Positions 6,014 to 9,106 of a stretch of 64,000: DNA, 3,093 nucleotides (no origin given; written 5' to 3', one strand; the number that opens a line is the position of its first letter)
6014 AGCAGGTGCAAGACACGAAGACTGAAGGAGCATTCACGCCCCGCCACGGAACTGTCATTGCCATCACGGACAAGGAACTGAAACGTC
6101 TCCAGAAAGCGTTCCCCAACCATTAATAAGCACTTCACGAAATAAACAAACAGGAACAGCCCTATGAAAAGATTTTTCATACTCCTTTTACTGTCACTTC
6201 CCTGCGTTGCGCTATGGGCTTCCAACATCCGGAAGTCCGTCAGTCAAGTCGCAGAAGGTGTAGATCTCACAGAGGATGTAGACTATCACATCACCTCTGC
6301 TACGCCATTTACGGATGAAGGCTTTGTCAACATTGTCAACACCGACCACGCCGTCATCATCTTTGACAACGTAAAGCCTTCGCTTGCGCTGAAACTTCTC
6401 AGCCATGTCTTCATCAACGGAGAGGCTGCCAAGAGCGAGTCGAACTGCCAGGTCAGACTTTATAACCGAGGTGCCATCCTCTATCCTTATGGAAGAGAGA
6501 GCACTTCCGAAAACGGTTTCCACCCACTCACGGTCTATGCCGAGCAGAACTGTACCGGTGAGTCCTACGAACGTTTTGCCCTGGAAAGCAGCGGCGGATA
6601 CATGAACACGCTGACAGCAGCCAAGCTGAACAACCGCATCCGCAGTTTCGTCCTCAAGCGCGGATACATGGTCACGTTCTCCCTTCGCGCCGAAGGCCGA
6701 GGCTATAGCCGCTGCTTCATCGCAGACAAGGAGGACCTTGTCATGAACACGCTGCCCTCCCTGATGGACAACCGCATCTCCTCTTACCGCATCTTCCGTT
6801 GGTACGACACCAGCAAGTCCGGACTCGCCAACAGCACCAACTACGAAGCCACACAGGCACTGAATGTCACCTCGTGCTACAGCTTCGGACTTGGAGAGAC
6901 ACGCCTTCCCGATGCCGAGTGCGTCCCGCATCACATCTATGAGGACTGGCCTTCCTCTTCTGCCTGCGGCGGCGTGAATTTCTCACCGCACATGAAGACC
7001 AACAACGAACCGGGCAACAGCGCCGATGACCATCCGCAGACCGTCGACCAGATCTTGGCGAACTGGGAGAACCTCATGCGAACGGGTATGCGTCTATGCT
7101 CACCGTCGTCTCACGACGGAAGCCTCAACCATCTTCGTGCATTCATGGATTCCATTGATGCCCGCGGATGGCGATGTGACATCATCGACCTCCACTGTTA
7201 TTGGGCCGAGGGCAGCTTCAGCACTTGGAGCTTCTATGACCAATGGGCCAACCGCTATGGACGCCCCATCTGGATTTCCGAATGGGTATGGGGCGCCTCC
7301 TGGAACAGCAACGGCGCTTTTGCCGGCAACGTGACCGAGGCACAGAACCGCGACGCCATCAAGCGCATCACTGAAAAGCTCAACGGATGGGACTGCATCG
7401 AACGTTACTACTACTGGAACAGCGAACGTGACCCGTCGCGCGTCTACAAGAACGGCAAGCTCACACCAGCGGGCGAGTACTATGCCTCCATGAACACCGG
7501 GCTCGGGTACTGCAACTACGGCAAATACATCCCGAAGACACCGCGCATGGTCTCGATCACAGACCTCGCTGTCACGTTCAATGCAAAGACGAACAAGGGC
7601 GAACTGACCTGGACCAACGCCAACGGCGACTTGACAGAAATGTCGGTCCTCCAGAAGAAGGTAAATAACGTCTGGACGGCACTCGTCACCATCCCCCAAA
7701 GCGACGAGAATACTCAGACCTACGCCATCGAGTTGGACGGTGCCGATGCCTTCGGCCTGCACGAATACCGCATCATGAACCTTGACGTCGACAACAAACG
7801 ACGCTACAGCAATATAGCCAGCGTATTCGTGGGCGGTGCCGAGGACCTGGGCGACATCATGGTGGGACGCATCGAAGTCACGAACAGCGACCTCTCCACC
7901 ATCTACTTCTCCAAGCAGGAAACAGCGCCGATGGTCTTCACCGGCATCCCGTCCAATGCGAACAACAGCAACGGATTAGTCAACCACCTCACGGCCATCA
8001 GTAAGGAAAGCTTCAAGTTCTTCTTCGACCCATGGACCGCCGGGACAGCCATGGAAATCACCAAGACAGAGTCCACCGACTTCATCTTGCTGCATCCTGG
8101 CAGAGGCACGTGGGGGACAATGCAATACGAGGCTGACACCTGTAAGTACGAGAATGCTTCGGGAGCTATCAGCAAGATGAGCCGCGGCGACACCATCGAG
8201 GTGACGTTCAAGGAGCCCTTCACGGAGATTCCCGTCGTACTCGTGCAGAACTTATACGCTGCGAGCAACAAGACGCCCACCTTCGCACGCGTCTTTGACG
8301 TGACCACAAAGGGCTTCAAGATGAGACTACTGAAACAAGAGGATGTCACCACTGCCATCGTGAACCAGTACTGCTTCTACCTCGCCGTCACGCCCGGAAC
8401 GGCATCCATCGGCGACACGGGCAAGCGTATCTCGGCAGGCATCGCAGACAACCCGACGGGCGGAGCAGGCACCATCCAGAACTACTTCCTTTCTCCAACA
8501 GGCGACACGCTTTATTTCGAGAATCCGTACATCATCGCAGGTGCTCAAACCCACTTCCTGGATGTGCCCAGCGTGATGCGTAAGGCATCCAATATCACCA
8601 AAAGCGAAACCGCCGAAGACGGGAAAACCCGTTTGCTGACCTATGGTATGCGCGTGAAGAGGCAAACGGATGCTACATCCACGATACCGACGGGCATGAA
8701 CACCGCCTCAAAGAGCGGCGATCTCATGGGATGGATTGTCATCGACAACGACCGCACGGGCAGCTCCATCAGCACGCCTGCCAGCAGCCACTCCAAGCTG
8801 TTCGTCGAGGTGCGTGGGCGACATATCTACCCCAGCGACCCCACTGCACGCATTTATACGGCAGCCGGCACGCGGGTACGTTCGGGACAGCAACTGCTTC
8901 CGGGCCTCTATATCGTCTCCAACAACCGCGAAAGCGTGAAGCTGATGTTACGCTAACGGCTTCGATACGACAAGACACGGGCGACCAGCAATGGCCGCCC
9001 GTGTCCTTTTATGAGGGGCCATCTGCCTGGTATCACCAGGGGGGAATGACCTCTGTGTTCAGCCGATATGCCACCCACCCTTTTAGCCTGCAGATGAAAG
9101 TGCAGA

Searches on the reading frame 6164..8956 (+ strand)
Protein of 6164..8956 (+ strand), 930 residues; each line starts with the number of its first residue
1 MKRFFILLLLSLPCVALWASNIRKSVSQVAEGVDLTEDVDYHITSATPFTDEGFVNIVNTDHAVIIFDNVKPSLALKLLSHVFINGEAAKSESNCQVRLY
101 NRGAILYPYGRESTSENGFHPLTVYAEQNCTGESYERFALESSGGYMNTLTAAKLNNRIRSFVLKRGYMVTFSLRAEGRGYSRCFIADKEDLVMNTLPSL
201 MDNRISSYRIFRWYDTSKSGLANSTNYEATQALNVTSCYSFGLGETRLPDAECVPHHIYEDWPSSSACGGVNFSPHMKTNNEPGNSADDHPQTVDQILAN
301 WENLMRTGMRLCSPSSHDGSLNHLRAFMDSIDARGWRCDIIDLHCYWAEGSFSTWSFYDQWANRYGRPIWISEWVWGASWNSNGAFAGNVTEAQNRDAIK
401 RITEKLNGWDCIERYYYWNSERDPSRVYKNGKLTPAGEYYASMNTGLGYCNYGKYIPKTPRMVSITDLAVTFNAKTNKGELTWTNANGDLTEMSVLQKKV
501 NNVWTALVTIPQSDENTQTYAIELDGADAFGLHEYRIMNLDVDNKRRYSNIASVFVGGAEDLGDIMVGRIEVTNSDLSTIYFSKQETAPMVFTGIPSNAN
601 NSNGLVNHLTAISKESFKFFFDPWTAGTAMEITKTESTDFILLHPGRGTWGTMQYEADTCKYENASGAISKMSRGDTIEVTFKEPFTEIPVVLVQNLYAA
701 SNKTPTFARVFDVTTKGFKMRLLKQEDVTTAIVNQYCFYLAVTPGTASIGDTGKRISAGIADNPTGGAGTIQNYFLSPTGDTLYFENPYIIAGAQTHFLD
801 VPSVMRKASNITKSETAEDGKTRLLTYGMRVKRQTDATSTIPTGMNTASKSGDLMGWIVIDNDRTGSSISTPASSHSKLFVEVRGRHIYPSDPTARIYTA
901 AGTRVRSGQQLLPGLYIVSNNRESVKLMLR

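Call 10: search_protein_families(library=pfam, proteins=[window:6164-8956:+])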
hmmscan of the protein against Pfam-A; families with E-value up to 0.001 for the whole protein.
window:6164-8956:+ (930 aa): 2 families
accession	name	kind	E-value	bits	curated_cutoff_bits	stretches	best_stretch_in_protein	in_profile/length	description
PF11790.14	Glyco_hydro_cc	-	1.7e-13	51.1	21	1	279-440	71-237/237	Glycosyl hydrolase catalytic core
PF09458.16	H_lectin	-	0.00011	22.7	24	1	678-727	2-54/67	H-type lectin domain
